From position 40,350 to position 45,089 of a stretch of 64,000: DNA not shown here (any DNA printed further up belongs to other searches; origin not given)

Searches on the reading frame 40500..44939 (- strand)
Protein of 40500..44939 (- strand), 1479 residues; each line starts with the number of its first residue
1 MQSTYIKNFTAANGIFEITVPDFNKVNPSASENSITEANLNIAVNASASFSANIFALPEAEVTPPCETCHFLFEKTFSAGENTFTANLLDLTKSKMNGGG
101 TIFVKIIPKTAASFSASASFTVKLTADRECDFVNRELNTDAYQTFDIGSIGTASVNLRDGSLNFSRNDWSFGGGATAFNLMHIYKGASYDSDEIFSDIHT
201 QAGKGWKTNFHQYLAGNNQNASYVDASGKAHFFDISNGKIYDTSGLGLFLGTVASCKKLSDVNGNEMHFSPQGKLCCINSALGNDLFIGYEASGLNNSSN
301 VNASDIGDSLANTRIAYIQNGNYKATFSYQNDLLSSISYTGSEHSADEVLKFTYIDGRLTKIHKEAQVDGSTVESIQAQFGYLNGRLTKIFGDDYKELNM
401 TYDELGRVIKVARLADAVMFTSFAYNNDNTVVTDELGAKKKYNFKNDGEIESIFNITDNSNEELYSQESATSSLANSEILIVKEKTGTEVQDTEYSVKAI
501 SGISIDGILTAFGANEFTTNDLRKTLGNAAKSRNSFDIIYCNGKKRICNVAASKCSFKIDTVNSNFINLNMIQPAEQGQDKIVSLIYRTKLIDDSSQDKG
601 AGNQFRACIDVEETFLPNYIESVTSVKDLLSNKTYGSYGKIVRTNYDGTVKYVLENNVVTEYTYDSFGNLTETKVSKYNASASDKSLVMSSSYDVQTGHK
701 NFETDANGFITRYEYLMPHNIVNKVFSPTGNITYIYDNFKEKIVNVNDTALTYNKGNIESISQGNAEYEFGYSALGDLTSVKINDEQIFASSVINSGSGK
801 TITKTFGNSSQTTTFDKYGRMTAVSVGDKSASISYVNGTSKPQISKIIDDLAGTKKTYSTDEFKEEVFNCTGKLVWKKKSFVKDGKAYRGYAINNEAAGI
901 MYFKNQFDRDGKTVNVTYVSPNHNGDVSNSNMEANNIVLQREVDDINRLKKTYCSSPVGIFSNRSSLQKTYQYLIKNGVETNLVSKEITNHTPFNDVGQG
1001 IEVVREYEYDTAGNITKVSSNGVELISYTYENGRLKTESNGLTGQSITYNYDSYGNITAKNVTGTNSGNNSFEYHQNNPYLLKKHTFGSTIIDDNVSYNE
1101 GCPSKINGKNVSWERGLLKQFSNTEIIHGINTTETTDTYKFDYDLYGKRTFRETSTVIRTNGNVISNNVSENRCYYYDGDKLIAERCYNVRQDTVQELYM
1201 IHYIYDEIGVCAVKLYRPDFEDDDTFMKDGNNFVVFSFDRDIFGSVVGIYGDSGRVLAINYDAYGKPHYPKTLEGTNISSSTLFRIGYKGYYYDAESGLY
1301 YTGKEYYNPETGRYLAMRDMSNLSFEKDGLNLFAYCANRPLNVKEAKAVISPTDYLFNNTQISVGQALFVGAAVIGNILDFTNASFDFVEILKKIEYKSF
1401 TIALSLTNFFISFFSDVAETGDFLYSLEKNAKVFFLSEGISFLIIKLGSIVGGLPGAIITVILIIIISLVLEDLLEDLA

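Call 5: search_protein_families(library=pfam, proteins=[window:40500-44939:-], max_evalue=0.1)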
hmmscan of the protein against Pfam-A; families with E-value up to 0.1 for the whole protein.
window:40500-44939:- (1479 aa): 2 families
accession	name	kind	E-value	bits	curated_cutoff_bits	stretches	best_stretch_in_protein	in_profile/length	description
PF05593.20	RHS_repeat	-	3.4e-12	46.9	22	2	652-673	10-31/38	RHS Repeat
PF20148.4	DUF6531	-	0.021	15.6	24.1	1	155-233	4-74/74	Domain of unknown function (DUF6531)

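Call 19: search_protein_families(library=phrogs, proteins=[window:40500-44939:-], max_evalue=0.01)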
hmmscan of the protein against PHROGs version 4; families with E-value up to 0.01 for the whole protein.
window:40500-44939:- (1479 aa): 0 families

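Call 20: search_protein_families(library=ncbifam, proteins=[window:40500-44939:-], max_evalue=0.01)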
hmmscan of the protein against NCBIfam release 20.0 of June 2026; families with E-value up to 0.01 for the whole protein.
window:40500-44939:- (1479 aa): 3 families
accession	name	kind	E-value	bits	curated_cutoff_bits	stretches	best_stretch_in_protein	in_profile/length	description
TIGR03696.1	Rhs_assc_core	domain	1.8e-11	44.4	32.5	1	1261-1344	1-71/76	RHS repeat-associated core domain-containing protein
TIGR01643.1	YD_repeat_2x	repeat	2.1e-10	40.7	15.8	0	650-673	8-31/42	YD repeat-containing protein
NF041261.1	RHS_core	equivalog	4.8e-07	28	2000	1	1288-1338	1205-1251/1261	RHS element core protein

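Call 66: search_protein_families(library=padloc, proteins=[window:40500-44939:-], max_evalue=0.01)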
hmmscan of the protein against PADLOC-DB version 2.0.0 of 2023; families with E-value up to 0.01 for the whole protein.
window:40500-44939:- (1479 aa): 0 families
